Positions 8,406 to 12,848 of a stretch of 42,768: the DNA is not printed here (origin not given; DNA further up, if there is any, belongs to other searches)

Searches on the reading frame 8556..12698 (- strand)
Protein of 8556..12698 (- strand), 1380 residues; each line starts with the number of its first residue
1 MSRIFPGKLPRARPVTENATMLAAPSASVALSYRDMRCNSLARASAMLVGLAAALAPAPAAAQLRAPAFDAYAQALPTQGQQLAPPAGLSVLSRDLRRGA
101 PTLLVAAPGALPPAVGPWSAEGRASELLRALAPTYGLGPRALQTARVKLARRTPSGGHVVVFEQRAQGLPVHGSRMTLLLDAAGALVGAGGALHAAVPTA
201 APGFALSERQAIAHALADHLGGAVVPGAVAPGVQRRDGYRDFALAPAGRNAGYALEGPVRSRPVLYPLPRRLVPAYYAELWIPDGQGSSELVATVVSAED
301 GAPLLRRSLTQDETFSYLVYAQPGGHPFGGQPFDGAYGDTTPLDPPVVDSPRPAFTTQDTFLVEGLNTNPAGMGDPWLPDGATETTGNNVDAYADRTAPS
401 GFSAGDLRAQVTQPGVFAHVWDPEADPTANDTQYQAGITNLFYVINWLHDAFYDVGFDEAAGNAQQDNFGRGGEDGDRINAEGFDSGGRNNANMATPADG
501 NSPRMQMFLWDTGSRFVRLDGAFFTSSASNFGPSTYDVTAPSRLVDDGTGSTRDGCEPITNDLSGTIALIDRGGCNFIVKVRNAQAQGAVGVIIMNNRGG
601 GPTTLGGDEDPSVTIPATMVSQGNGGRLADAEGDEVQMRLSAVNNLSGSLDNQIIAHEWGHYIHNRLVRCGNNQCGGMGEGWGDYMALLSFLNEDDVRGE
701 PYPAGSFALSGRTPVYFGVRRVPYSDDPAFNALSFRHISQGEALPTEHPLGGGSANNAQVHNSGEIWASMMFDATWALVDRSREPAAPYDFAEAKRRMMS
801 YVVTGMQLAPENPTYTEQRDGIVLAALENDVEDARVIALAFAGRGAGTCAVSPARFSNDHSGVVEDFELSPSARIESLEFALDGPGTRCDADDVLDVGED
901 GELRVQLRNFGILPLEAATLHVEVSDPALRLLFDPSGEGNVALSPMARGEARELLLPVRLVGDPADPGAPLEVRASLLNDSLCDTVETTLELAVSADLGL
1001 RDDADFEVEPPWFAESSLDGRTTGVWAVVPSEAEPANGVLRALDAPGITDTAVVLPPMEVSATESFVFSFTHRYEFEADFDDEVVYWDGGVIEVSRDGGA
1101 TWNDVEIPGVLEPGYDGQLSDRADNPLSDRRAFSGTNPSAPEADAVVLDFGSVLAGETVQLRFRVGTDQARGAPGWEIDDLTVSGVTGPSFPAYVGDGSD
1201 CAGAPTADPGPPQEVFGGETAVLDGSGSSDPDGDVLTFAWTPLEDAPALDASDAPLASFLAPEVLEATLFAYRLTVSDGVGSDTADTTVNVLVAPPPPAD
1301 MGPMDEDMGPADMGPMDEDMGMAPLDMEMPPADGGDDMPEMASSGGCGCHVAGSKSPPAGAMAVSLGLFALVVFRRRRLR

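Call 32: search_protein_families(library=pfam, proteins=[window:8556-12698:-])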
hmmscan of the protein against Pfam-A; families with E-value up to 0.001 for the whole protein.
window:8556-12698:- (1380 aa): 5 families
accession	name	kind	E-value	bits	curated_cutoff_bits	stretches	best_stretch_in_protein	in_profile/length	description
PF02128.21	Peptidase_M36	-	1.1e-74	252.3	23.3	1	381-849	41-367/368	Fungalysin metallopeptidase (M36)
PF02225.27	PA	-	3.2e-19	69.3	23.9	1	547-626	8-93/95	PA domain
PF22352.2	K319L-like_PKD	-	2.7e-07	30.9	27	1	1213-1291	5-84/84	K319L-like, PKD domain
PF18911.6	PKD_4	-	2.5e-05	24.7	27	1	1204-1262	3-59/85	PKD domain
PF07504.19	FTP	-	0.0001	22.5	21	1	153-193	11-51/51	Fungalysin/Thermolysin Propeptide Motif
